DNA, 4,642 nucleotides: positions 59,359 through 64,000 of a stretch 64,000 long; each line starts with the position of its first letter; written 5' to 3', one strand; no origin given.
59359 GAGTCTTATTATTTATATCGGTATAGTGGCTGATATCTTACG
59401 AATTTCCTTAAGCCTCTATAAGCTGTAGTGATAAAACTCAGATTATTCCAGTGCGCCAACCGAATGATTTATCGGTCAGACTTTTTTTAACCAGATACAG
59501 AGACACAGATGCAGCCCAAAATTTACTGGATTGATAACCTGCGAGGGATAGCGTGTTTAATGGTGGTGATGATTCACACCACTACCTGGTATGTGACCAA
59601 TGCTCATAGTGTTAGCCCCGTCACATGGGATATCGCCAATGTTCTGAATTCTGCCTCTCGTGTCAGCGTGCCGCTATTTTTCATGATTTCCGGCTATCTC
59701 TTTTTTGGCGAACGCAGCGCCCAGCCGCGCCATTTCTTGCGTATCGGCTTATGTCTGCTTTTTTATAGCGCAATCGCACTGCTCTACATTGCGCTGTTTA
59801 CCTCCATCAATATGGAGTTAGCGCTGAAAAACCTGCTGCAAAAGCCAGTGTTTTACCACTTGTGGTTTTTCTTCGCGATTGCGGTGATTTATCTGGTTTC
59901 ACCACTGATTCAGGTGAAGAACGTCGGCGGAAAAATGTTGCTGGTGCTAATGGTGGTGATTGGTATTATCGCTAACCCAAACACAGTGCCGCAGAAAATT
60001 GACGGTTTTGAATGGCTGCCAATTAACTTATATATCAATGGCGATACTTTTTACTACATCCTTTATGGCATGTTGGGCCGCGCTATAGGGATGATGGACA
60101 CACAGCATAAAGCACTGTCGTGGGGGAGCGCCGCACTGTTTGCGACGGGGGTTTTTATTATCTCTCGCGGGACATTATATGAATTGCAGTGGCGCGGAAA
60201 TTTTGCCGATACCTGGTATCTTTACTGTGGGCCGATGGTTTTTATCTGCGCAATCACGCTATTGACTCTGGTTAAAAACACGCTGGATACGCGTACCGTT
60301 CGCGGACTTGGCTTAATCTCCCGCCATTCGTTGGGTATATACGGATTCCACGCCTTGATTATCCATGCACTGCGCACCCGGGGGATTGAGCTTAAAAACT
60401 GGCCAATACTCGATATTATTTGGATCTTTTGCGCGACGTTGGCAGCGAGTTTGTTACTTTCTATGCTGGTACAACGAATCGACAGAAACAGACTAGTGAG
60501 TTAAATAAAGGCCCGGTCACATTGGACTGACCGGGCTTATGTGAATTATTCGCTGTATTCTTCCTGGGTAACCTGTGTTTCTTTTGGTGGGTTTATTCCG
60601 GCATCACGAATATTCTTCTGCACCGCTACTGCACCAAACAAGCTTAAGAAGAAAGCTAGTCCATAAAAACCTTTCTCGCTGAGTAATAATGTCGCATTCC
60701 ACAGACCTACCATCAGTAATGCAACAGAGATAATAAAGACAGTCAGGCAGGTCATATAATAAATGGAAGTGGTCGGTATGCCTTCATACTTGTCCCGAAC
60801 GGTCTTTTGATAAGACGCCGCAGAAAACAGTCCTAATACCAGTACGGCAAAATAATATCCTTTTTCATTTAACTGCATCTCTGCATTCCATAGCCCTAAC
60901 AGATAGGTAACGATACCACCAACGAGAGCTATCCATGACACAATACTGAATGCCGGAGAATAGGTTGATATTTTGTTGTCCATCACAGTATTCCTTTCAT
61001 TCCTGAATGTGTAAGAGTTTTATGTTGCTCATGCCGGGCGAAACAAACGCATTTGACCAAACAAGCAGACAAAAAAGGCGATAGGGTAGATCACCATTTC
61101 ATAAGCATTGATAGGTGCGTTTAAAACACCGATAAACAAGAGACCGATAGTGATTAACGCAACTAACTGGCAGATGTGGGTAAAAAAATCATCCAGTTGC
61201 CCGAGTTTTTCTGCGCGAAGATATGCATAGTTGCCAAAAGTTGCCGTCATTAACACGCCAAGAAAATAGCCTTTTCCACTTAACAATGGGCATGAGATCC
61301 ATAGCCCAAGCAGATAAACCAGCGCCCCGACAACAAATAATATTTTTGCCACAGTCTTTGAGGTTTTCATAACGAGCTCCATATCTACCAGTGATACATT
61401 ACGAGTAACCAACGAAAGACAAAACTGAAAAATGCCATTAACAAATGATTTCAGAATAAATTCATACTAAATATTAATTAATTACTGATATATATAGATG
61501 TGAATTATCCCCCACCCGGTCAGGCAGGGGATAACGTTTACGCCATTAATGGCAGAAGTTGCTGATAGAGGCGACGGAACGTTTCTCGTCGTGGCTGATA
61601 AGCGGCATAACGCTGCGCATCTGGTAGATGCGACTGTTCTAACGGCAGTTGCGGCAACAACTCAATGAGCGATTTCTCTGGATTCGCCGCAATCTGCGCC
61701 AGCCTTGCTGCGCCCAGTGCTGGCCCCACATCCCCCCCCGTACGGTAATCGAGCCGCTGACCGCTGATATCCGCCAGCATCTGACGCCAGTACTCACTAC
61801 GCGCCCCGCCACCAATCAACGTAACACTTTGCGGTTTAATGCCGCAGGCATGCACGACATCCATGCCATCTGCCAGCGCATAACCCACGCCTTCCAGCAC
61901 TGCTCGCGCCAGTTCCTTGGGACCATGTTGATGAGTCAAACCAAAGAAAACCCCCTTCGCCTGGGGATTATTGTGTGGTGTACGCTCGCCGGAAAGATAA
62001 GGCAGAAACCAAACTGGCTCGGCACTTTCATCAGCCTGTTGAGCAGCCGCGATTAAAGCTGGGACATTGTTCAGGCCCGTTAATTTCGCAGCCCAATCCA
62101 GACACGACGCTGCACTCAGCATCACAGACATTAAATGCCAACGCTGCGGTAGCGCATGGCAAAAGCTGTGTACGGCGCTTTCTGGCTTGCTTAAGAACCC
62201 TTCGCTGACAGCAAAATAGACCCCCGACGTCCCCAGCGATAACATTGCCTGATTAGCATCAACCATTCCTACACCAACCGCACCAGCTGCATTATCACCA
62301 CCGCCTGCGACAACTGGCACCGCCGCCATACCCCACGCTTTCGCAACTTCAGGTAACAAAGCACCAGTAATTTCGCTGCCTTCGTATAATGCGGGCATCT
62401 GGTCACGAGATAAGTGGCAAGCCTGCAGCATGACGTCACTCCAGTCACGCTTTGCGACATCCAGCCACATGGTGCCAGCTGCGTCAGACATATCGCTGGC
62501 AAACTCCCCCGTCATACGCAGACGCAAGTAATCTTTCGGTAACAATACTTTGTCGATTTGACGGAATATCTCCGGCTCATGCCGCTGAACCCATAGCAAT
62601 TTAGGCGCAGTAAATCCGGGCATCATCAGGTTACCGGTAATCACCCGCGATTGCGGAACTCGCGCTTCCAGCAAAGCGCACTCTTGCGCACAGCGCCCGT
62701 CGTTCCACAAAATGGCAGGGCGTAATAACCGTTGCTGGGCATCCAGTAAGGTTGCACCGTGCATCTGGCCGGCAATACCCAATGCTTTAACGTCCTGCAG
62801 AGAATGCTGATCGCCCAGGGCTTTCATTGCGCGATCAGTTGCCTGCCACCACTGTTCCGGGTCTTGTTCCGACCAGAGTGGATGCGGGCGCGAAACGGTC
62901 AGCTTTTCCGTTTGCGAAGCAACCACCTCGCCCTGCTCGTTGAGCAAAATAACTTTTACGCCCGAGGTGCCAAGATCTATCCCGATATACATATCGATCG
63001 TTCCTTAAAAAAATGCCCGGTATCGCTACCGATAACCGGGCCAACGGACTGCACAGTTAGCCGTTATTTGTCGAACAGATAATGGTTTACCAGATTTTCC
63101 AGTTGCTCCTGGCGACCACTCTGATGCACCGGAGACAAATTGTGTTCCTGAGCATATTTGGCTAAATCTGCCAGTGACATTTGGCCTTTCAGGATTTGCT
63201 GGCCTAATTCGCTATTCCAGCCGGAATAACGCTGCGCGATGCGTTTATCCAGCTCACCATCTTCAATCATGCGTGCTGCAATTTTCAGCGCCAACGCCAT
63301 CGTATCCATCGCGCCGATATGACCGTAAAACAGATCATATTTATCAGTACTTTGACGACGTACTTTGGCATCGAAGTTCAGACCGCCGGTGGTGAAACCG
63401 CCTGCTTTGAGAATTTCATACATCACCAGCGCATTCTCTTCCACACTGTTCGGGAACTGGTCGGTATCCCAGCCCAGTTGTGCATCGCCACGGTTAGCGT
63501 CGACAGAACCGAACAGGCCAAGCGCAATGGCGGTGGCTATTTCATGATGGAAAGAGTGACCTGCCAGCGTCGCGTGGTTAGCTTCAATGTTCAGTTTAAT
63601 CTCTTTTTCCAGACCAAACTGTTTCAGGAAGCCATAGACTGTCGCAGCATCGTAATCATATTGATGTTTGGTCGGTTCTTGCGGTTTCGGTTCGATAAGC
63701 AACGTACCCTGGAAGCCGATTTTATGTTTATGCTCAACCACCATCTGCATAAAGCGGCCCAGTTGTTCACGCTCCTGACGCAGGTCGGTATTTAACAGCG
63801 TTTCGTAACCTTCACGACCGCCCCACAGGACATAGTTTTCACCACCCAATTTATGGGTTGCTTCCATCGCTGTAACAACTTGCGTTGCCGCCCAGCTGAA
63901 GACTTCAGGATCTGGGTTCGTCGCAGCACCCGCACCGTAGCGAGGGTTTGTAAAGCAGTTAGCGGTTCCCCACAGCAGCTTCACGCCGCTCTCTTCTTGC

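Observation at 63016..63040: Strong hairpin plus U7 inside the xylAB operon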

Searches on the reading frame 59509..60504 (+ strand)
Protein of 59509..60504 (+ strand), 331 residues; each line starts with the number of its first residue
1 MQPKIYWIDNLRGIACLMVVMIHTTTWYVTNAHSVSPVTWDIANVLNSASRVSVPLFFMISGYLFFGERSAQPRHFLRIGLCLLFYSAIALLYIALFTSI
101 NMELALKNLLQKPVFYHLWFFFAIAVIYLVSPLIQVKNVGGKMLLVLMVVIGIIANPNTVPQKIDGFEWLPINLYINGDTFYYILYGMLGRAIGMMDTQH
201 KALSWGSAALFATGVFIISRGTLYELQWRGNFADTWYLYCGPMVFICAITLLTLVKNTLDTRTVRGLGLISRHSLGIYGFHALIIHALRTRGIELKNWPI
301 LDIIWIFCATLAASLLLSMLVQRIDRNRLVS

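Call 8: search_protein_families(library=ncbifam, proteins=[window:59509-60504:+])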
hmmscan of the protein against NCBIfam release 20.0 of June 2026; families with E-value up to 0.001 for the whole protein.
window:59509-60504:+ (331 aa): 2 families
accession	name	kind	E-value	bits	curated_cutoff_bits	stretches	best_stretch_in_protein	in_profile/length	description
NF033132.1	vanT-CELN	equivalog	1.4e-07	30.4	900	1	8-322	4-323/697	membrane-bound serine racemase VanT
NF000033.1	vanT-L-mem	exception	3.6e-05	23.3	675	1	8-153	8-159/329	serine racemase VanT-L membrane subunit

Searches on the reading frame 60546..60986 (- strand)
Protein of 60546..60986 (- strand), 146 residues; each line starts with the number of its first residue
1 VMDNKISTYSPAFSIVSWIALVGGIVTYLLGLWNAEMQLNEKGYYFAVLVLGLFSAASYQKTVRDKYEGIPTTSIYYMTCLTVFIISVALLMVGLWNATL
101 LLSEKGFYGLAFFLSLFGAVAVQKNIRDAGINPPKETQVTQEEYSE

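Call 8: search_protein_families(library=ncbifam, proteins=[window:60546-60986:-])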
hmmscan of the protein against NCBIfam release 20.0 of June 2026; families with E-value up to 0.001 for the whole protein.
window:60546-60986:- (146 aa): 2 families
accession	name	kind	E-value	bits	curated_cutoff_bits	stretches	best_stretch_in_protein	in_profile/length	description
NF008482.1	PRK11383.1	exception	5.8e-59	197.8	150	1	10-129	2-121/123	inner membrane protein YiaA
NF008492.1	PRK11403.1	exception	2.5e-21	75.8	130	1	15-124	6-111/112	inner membrane protein YiaB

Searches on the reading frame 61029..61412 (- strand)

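Call 8: search_protein_families(library=ncbifam, proteins=[window:61029-61412:-])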
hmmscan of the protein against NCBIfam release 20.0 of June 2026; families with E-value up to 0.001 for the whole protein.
window:61029-61412:- (127 aa): 2 families
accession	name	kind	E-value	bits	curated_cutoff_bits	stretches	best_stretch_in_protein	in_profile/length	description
NF008492.1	PRK11403.1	exception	1.4e-50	170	130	1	15-125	1-111/112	inner membrane protein YiaB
NF008482.1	PRK11383.1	exception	5.1e-12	46.2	150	1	20-121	7-112/123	inner membrane protein YiaA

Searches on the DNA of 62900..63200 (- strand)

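Call 7: search_dna_similar(query=window:62900-63200:-, collection=ecoli_genomes, mode=near, max_rows=10, rows=spread)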
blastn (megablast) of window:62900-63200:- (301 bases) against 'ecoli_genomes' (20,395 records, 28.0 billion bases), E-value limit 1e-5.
Records with a match: 5409; places in all: 5411; records where one place covers at least 80% of the query: 5407.
Genomes with a match: 5409 of 5426; with a place that covers at least 80% of the query: 5407. Places per genome that has any: lowest 1, median 1, highest 2. On chromosomes: 5411 places; on plasmids: 0.
Best place of each record, by identity: >=99% 2883; 95-99% 2525; 90-95% 1.
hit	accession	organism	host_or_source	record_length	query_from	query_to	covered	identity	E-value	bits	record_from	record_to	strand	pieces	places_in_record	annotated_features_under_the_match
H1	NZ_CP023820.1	Escherichia coli strain 7/2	Homo sapiens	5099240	1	301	100%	100.0%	2e-155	556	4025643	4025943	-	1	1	xylA: xylose isomerase | xylB: xylulokinase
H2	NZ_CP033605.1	Escherichia coli O157:H7 strain TR01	Cattle carcass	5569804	1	301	100%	99.0%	2e-150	540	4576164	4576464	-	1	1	xylA: xylose isomerase | xylB: xylulokinase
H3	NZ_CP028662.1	Escherichia coli strain 119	cattle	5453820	1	301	100%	99.0%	2e-150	540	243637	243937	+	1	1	xylA: xylose isomerase | xylB: xylulokinase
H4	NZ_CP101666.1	Escherichia coli strain M171-1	Manis javanica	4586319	1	301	100%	99.0%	2e-150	540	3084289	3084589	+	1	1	xylA: xylose isomerase | xylB: xylulokinase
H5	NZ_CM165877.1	Escherichia coli strain N9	Homo sapiens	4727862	1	301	100%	99.0%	2e-150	540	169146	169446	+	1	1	xylA: xylose isomerase | xylB: xylulokinase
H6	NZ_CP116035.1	Escherichia coli strain FAH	Homo sapiens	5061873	1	301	100%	98.7%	8e-149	534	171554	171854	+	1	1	xylA: xylose isomerase | xylB: xylulokinase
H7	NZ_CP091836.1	Escherichia coli strain SWYHX138.33gt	Equus ferus caballus (Thoroughbred)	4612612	1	301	100%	98.3%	4e-147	529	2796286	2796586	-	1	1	xylA: xylose isomerase | xylB: xylulokinase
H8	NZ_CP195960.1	Escherichia coli strain A3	Raw wastewater influent sample from the ...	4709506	1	301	100%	98.3%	4e-147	529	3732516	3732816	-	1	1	xylA: xylose isomerase | xylB: xylulokinase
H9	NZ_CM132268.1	Escherichia coli strain 21AR0303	Homo sapiens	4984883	1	301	100%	98.0%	2e-145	523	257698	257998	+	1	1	xylA: xylose isomerase | xylB: xylulokinase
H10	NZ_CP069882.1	Escherichia coli strain FDAARGOS_1289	Homo sapiens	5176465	1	192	64%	100.0%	6e-95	355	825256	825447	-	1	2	xylA: xylose isomerase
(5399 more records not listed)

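Call 29: search_dna_similar(query=window:62985-63070:-, collection=ecoli_genomes, mode=distant, max_rows=14, rows=spread)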
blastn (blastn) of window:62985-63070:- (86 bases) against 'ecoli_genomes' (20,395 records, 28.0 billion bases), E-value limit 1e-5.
Records with a match: 5409; places in all: 5409; records where one place covers at least 80% of the query: 5407.
Genomes with a match: 5409 of 5426; with a place that covers at least 80% of the query: 5407. Places per genome that has any: lowest 1, median 1, highest 1. On chromosomes: 5409 places; on plasmids: 0.
Best place of each record, by identity: >=99% 4184; 95-99% 1225.
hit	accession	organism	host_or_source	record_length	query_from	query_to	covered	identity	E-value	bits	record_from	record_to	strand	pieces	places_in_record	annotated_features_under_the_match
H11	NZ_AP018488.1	Escherichia coli O157:H7 strain PV15-279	Homo sapiens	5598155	1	86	100%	100.0%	1e-35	156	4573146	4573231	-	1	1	xylB: xylulokinase | xylA: xylose isomerase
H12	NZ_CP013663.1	Escherichia coli strain GB089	ground beef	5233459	1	86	100%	100.0%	1e-35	156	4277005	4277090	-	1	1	xylB: xylulokinase | xylA: xylose isomerase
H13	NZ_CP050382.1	Escherichia coli strain 52148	Homo sapiens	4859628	1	86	100%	100.0%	1e-35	156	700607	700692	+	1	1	xylB: xylulokinase | xylA: xylose isomerase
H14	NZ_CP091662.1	Escherichia coli strain KFu023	river water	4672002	1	86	100%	100.0%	1e-35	156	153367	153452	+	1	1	xylB: xylulokinase | xylA: xylose isomerase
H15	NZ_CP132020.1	Escherichia coli strain JCH8249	Homo sapiens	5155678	1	86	100%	100.0%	1e-35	156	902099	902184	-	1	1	xylB: xylulokinase | xylA: xylose isomerase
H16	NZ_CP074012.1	Escherichia coli strain PI24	Pig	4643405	1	86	100%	100.0%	1e-35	156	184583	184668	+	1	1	xylB: xylulokinase | xylA: xylose isomerase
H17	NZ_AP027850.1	Escherichia coli strain 2017.18.04CC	Homo sapiens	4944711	1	86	100%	100.0%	1e-35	156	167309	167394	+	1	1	xylB: xylulokinase | xylA: xylose isomerase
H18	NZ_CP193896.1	Escherichia coli strain BW25113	phage lytic zone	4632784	1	86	100%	100.0%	1e-35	156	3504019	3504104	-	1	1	xylB: xylulokinase | xylA: xylose isomerase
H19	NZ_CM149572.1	Escherichia coli strain MEI3A-1023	Soil surface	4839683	1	86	100%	100.0%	1e-35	156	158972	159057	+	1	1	xylB: xylulokinase | xylA: xylose isomerase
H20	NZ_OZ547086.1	Escherichia coli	Homo sapiens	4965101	1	86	100%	100.0%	1e-35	156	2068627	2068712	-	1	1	xylB: xylulokinase | xylA: xylose isomerase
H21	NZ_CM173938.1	Escherichia coli strain E143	Homo sapiens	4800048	1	86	100%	100.0%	1e-35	156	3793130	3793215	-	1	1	xylB: xylulokinase | xylA: xylose isomerase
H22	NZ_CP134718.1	Escherichia coli strain RIVM_C029670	Homo sapiens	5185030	1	86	100%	98.8%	5e-34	151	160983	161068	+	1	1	xylB: xylulokinase | xylA: xylose isomerase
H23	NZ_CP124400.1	Escherichia coli strain AVS0528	wastewater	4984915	1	86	100%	97.7%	8e-32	143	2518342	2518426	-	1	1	xylB: xylulokinase | xylA: xylose isomerase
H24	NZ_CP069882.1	Escherichia coli strain FDAARGOS_1289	Homo sapiens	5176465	1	62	72%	100.0%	1e-22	113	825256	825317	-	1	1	xylA: xylose isomerase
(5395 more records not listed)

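Call 30: get_annotated_region(hit=H24, flank=2500)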
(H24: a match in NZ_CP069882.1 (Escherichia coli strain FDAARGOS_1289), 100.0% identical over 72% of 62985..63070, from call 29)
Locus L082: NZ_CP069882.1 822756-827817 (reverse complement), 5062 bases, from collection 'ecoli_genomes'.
description: Escherichia coli strain FDAARGOS_1289 chromosome, complete genome
organism: Escherichia coli strain FDAARGOS_1289 (NCBI taxid 562)
replicon: chromosome; assembly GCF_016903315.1
host: Homo sapiens; source: missing; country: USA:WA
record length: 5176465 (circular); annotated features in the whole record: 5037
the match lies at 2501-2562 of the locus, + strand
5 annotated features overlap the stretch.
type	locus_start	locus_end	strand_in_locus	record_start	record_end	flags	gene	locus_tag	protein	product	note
CDS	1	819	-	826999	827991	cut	xylF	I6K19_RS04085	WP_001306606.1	D-xylose ABC transporter substrate-binding protein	-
CDS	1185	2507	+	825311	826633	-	xylA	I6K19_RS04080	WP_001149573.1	xylose isomerase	-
CDS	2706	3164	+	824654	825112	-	tnpA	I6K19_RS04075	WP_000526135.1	IS200/IS605-like element IS200C family transposase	-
CDS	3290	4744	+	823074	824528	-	xylB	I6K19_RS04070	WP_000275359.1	xylulokinase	-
CDS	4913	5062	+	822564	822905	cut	yiaB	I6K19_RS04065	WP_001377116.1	inner membrane protein YiaB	-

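Call 31: get_annotated_region(hit=H23, flank=100)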
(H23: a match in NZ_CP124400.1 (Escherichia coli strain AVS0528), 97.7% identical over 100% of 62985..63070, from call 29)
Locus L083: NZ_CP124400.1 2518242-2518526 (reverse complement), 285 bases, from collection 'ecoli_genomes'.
description: Escherichia coli strain AVS0528 chromosome, complete genome
organism: Escherichia coli strain AVS0528 (NCBI taxid 562)
replicon: chromosome; assembly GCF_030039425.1
host: -; source: wastewater; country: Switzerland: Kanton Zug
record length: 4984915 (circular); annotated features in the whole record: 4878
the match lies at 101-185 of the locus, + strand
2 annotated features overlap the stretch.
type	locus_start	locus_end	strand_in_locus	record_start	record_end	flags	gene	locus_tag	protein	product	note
CDS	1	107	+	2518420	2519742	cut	xylA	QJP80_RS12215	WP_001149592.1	xylose isomerase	-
CDS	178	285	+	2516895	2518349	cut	xylB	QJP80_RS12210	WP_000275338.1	xylulokinase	-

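Call 32: get_annotated_region(hit=H22, flank=100)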
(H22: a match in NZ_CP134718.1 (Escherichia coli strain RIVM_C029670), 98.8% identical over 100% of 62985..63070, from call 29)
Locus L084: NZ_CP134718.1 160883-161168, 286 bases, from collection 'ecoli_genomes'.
description: Escherichia coli strain RIVM_C029670 chromosome, complete genome
organism: Escherichia coli strain RIVM_C029670 (NCBI taxid 562)
replicon: chromosome; assembly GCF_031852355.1
host: Homo sapiens; source: not collected; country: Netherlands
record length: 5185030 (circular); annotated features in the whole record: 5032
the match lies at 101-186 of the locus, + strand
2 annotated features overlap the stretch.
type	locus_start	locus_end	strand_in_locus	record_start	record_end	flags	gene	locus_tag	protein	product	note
CDS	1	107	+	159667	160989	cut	xylA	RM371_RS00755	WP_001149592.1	xylose isomerase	-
CDS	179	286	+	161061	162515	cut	xylB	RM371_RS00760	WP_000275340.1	xylulokinase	-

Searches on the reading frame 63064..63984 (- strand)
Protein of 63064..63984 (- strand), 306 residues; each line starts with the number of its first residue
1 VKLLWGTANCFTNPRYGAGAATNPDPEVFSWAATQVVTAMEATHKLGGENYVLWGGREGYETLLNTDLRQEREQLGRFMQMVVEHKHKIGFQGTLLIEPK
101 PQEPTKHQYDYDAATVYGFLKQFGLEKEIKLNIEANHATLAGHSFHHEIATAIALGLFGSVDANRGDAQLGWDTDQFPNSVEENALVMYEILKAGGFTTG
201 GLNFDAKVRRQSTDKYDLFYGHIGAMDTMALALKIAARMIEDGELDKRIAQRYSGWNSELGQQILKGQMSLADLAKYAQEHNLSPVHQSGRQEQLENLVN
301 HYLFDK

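Call 8: search_protein_families(library=ncbifam, proteins=[window:63064-63984:-])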
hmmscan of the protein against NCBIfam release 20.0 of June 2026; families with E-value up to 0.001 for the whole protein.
window:63064-63984:- (306 aa): 5 families
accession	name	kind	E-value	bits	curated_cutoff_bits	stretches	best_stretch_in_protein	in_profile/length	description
NF003998.0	PRK05474.1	subfamily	8.2e-171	568.6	459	1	1-304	135-438/439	xylose isomerase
TIGR02630.1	xylose_isom_A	equivalog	9.9e-157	522.3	533.25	1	1-303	133-435/435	xylose isomerase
NF009115.0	PRK12465.1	subfamily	1.9e-111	373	888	1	1-303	143-443/445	xylose isomerase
TIGR02631.1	xylA_Arthro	equivalog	4.9e-28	98.2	447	1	5-268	86-344/382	xylose isomerase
TIGR02635.1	RhaI_grampos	equivalog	5.2e-05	22.4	531.35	1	8-165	90-241/378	L-rhamnose isomerase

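Call 25: find_related_loci(query=window:63067-63984:-, collection=genome_contigs, flank=2500)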
Query window:63067-63984:- (306 aa) in genome_contigs; peptide patterns used: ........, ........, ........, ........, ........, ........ (x = any residue, [..] = any of these).
600 stretches matched a pattern (row limit reached: there are more); 599 encode a relative of the query (tblastn E <= 1e-3); the best 80 are kept; 80 distinct loci.
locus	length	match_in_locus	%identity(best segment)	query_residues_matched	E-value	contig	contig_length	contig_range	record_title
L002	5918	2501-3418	99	1-306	0e+0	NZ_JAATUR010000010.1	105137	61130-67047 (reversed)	Escherichia coli strain SCPM-O-B-8794 10length=105137, whole genome shotgun sequence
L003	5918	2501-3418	93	1-306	0e+0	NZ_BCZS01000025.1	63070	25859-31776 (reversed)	Pluralibacter gergoviae ATCC 33028 = NBRC 105706, whole genome shotgun sequence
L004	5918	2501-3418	93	1-306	0e+0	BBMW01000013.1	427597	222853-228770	Citrobacter werkmanii NBRC 105721 DNA, contig: CIWKM13, whole genome shotgun sequence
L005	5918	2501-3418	93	1-306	0e+0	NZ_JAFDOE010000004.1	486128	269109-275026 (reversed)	Citrobacter sp. FP75 contig4, whole genome shotgun sequence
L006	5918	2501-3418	92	1-306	0e+0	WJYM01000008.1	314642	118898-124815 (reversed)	Enterobacteriaceae bacterium RIT691 8, whole genome shotgun sequence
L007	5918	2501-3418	93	1-306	0e+0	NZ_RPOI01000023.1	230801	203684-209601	Citrobacter youngae strain CCUG 30791 citrobacter_youngae_CCUG30791T_0000023, whole genome shotgun sequence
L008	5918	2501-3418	92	1-306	0e+0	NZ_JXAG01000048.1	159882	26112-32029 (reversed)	Enterobacter sp. Bisph1 contig048, whole genome shotgun sequence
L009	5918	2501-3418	93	1-306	0e+0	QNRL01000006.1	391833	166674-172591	Pseudocitrobacter faecalis strain DSM 27453 Ga0244571_106, whole genome shotgun sequence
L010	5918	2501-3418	92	1-306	0e+0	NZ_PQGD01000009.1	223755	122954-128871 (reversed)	Superficieibacter electus strain BP-1 NODE_9_length_223755_cov_36.2571, whole genome shotgun sequence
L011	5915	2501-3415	90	1-305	0e+0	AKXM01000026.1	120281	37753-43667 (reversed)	Enterobacter sp. Ag1 Contig27, whole genome shotgun sequence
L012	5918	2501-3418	91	1-306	0e+0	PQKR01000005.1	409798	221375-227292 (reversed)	Escherichia sp. ESNIH1 NODE_5, whole genome shotgun sequence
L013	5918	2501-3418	90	1-306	0e+0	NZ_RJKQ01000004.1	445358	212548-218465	Enterobacter sp. BIGb0383 Ga0304806_104, whole genome shotgun sequence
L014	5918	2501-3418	92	1-306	0e+0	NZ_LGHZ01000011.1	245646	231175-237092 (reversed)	Kluyvera genomosp. 1 strain L2 contig11, whole genome shotgun sequence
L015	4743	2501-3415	90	1-305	0e+0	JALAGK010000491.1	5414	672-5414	MAG: Enterobacteriaceae bacterium isolate bran_bin.7 k141_173052, whole genome shotgun sequence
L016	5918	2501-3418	89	1-306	0e+0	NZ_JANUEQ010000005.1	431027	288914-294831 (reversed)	Klebsiella sp. BIGb0407 Ga0480618_05, whole genome shotgun sequence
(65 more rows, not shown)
